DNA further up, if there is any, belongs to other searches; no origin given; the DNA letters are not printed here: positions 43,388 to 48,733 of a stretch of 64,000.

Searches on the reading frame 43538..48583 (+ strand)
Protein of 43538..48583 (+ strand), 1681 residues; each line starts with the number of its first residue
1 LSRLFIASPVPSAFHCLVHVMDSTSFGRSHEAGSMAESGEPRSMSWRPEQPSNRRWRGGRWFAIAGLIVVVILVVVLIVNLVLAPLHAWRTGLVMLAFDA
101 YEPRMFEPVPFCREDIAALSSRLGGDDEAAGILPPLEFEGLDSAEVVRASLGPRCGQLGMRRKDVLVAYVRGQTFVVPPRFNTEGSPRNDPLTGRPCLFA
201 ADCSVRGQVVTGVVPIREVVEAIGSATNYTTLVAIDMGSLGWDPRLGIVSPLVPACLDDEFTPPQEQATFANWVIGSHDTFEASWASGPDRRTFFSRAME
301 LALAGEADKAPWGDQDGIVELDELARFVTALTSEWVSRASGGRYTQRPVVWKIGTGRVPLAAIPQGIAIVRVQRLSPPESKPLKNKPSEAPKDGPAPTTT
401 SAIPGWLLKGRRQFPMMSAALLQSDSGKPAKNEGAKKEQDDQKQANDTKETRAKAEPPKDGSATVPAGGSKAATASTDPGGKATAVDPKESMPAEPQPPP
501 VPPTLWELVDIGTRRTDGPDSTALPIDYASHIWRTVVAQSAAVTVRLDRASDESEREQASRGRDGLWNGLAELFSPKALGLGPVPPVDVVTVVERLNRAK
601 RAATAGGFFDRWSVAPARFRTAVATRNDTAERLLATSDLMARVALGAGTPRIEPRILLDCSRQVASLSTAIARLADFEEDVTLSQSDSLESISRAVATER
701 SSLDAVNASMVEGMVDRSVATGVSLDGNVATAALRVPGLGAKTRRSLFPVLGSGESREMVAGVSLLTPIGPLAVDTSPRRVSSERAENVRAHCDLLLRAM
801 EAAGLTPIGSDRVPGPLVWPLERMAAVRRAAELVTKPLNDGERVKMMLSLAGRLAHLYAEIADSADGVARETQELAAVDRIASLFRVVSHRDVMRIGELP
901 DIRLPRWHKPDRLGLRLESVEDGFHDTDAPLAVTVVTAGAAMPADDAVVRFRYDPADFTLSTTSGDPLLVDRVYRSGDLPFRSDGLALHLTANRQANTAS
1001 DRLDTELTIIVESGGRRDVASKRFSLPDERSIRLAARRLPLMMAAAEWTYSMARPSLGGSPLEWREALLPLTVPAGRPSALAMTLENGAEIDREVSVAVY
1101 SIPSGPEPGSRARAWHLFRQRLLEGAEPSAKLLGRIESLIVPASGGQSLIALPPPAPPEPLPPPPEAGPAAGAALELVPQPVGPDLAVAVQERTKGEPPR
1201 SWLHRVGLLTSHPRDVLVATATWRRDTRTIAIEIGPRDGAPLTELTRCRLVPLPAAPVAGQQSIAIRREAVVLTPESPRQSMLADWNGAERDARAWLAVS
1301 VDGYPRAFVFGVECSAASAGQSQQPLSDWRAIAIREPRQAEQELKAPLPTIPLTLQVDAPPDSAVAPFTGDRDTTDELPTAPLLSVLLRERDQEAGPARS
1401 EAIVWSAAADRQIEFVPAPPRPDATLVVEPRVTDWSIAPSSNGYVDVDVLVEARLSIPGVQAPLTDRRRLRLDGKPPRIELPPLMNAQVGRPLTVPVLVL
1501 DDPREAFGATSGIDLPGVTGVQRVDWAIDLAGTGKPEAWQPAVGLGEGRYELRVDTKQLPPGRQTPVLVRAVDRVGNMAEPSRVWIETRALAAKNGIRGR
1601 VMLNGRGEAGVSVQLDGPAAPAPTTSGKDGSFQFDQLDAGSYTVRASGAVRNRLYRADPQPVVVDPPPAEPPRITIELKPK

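Call 5: search_protein_families(library=pfam, proteins=[window:43538-48583:+], max_evalue=0.01)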
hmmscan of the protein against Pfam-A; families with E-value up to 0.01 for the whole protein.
window:43538-48583:+ (1681 aa): 2 families
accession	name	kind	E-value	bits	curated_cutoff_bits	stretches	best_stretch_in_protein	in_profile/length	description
PF13620.12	CarboxypepD_reg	-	1.8e-06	28.7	32.3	1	1597-1648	2-56/82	Carboxypeptidase regulatory-like domain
PF17210.9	SdrD_B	-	0.0052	17.4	29.7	0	1606-1647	22-65/112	SdrD B-like domain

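Call 7: search_protein_families(library=ncbifam, proteins=[window:43538-48583:+], max_evalue=0.01)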
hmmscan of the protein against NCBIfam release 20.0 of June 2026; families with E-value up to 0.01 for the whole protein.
window:43538-48583:+ (1681 aa): 0 families

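Call 23: search_solved_structures(query=window:43538-48583:+, max_evalue=1)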
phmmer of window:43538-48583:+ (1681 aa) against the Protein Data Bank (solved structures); distinct sequences matched with E-value up to 1: 0.

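Call 27: find_homologous_proteins(query=window:43640-48583:+, max_evalue=0.001)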
Query window:43640-48583:+ (1647 aa): 40 proteins with E <= 0.001 among 8000 candidates.
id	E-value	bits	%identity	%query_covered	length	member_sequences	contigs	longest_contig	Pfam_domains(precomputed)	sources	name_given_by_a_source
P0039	0.0e+0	3644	100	100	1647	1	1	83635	PF13620.13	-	-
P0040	0.0e+0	1201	42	100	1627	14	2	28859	PF13620.13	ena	-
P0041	0.0e+0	1188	42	72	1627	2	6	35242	PF13620.13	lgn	-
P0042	0.0e+0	1099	42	70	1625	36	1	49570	PF13620.13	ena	-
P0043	0.0e+0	1048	38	100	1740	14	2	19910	PF13620.13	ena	-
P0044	0.0e+0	1026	38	71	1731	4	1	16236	PF13620.13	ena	-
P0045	0.0e+0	1021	37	70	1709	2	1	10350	-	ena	-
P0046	8.9e-296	1003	48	19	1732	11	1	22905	PF13620.13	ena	-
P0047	9.4e-296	1003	47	17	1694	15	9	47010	PF13620.13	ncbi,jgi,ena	jgi:hypothetical protein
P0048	1.6e-295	1002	48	17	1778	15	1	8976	PF13620.13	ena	-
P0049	2.2e-295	1002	36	73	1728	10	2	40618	PF13620.13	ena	-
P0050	2.3e-295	1002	37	71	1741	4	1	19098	PF13620.13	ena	-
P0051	2.8e-295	1001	36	72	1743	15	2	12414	PF13620.13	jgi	jgi:hypothetical protein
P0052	4.4e-295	1001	50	18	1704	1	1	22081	PF13620.13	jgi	jgi:hypothetical protein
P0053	1.3e-294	999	37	72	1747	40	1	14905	PF13620.13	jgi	jgi:hypothetical protein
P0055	1.9e-293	995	37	72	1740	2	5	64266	PF13620.13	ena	-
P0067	7.5e-198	678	49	18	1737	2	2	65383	PF13620.13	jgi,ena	-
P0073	1.5e-140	489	38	31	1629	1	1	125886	PF13620.13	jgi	jgi:hypothetical protein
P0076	4.1e-88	315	44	17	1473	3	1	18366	-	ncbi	ncbi:MAG: hypothetical protein ACKOCX_00305 [Planctomycetota bacterium]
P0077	1.4e-32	131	34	19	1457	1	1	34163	-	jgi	jgi:hypothetical protein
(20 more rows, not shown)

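Call 28: find_encoding_contigs(protein=P0073, flank=10000, max_places=1)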
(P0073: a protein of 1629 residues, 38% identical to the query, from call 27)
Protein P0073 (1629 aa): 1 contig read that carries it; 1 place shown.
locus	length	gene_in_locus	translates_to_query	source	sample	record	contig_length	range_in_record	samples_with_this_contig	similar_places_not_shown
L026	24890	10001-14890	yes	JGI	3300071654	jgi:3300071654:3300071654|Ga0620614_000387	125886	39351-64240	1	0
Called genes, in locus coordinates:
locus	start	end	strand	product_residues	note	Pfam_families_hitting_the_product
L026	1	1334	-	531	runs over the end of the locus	PF05943:VipB, PF18945:VipB_2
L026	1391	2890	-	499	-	PF05943:VipB, PF18945:VipB_2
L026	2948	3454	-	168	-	PF05591:T6SS_VipA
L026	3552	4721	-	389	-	PF06812:ImpA_N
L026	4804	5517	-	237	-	PF04542:Sigma70_r2, PF04545:Sigma70_r4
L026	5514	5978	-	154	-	-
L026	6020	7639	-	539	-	PF14331:IcmF-related_N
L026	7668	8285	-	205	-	PF09850:DotU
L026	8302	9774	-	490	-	PF05936:T6SS_VasE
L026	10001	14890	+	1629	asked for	PF13620:CarboxypepD_reg (weak)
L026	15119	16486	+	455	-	-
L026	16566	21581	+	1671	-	-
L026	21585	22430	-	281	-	PF03807:F420_oxidored, PF14748:P5CR_dimer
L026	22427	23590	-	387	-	PF26549:Tricorn_N, PF26550:Tricorn_2nd, PF07676:PD40, PF26549:Tricorn_N (weak), PF07676:PD40 (weak)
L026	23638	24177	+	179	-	PF01923:Cob_adeno_trans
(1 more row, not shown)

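Call 29: find_encoding_contigs(protein=P0067, flank=10000, max_places=1)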
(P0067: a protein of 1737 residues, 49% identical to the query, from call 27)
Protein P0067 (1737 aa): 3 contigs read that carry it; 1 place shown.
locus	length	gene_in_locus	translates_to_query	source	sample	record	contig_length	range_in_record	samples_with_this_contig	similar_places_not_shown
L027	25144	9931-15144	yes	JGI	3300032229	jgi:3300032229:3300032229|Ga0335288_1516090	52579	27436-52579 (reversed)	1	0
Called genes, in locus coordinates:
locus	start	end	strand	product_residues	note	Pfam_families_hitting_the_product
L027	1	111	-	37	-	?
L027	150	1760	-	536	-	PF05943:VipB, PF18945:VipB_2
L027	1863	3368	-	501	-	PF05943:VipB, PF18945:VipB_2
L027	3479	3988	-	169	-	PF05591:T6SS_VipA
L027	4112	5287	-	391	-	PF06812:ImpA_N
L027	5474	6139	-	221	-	PF04542:Sigma70_r2, PF04545:Sigma70_r4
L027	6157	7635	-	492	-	PF14331:IcmF-related_N (weak)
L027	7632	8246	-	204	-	PF09850:DotU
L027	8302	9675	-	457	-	PF05936:T6SS_VasE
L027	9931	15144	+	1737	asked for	PF13620:CarboxypepD_reg (weak)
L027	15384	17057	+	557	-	-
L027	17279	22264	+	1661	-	-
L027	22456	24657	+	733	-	PF07583:PSCyt2, PF07587:PSD1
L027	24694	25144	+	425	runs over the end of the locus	PF07394:DUF1501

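Call 30: find_encoding_contigs(protein=P0055, flank=10000, max_places=1)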
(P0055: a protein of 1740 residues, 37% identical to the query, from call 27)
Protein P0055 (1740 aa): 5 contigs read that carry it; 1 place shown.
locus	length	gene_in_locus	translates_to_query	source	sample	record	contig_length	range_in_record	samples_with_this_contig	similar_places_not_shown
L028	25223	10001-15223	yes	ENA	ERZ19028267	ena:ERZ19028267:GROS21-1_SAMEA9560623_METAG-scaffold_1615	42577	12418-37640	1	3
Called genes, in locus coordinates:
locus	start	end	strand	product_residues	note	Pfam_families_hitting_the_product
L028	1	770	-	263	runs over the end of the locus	PF14559:TPR_19 (faint), PF07024:ImpE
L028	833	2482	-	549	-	PF05943:VipB, PF18945:VipB_2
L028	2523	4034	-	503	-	PF05943:VipB, PF18945:VipB_2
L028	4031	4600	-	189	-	PF05591:T6SS_VipA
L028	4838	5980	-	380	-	PF06812:ImpA_N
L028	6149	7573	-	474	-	PF14331:IcmF-related_N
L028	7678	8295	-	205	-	PF09850:DotU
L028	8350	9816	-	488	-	PF05936:T6SS_VasE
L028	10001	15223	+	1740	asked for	PF13620:CarboxypepD_reg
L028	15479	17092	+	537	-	-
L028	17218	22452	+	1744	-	-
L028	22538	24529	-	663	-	-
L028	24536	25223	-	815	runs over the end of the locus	PF09937:DUF2169, PF00805:Pentapeptide, PF13599:Pentapeptide_4 (weak), PF00805:Pentapeptide, PF13599:Pentapeptide_4, PF00805:Pentapeptide (weak), PF13576:Pentapeptide_3 (weak), PF00805:Pentapeptide (weak), +2 more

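Call 82: search_solved_structures(query=A2, max_evalue=5)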
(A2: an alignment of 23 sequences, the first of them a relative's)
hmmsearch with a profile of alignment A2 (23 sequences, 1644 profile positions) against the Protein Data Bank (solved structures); distinct sequences matched with E-value up to 5: 23.
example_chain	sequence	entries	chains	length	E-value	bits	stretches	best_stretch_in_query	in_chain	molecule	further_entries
9c7v_B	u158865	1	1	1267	0.00019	22.8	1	1561-1628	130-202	BOS complex subunit NOMO2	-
10ps_A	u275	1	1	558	0.001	20.3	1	1570-1613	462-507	Serine-aspartate repeat-containing protein D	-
9i25_C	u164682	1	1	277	0.089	13.9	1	1032-1168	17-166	EfmWxLIP1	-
1naf_A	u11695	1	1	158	0.097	13.8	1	695-821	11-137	ADP-ribosylation factor binding protein GGA1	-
9i1y_A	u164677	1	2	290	0.099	13.8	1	1032-1168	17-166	EfmWxLIP1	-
9r1o_A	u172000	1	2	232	0.099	13.8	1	614-795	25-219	sc-apCC-6-DPH-NR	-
1oxz_A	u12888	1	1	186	0.12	13.5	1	705-836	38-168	ADP-ribosylation factor binding protein GGA1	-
1nwm_X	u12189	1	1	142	0.15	13.2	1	704-819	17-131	ADP-ribosylation factor binding protein GGA1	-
1o3x_A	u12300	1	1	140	0.19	12.8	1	705-819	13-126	ADP-ribosylation factor binding protein GGA1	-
2go5_5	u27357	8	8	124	0.26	12.3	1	602-712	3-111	ribosomal protein L35 | 60S ribosomal protein L35 | 60S ribosomal protein L29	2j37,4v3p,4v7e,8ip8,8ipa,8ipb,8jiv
8esq_h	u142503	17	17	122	0.36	11.9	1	610-709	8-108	60S ribosomal protein L35 | Large ribosomal subunit protein uL29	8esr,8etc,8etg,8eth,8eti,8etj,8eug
1x79_A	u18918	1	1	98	0.4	11.8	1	744-819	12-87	ADP-ribosylation factor binding protein GGA1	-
9cte_A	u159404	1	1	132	0.45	11.6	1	741-834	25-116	De novo protein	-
8qad_A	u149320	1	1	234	0.57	11.2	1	619-762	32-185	sc-apCC-6-LLIA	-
4oq1_A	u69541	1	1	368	1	10.4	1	1585-1609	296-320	Cell wall surface anchor family protein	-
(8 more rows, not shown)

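Call 94: find_encoding_contigs(protein=P0077, flank=10000, max_places=1)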
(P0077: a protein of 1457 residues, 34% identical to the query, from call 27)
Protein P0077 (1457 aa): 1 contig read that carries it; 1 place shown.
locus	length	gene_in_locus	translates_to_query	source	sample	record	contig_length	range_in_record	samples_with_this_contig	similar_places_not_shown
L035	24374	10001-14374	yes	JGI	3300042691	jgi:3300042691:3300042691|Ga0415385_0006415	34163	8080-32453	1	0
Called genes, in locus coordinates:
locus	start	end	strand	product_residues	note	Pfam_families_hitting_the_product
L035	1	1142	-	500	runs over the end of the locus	PF05943:VipB, PF18945:VipB_2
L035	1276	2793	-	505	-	PF05943:VipB, PF18945:VipB_2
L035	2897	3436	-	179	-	PF05591:T6SS_VipA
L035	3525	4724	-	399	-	PF06812:ImpA_N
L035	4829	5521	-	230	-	PF04542:Sigma70_r2, PF04545:Sigma70_r4, PF08281:Sigma70_r4_2 (weak)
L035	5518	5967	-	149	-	-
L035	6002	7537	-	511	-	PF14331:IcmF-related_N (weak)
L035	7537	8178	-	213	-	PF09850:DotU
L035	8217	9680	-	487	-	PF05936:T6SS_VasE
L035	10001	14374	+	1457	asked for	-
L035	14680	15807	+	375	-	-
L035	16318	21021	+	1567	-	-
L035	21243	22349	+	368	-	PF13620:CarboxypepD_reg (weak), PF13715:CarbopepD_reg_2 (weak)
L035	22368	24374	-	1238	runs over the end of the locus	?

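Call 95: find_encoding_contigs(protein=P0076, flank=10000, max_places=1)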
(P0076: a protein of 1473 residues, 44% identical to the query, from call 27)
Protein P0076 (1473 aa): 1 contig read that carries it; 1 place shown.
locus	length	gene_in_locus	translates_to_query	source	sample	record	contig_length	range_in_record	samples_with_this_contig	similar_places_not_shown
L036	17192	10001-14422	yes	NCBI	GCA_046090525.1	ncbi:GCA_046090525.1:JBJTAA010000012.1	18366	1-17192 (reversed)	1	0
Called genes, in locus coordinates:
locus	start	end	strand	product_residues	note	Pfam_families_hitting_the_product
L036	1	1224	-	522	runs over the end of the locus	PF05943:VipB, PF18945:VipB_2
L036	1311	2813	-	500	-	PF05943:VipB, PF18945:VipB_2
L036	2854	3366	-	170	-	PF05591:T6SS_VipA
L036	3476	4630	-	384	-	PF06812:ImpA_N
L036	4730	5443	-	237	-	PF04542:Sigma70_r2, PF04545:Sigma70_r4 (weak)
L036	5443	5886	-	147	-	-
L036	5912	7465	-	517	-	PF14331:IcmF-related_N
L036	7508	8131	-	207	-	PF09850:DotU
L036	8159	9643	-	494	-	PF05936:T6SS_VasE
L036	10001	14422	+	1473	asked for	-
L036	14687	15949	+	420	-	-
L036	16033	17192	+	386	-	?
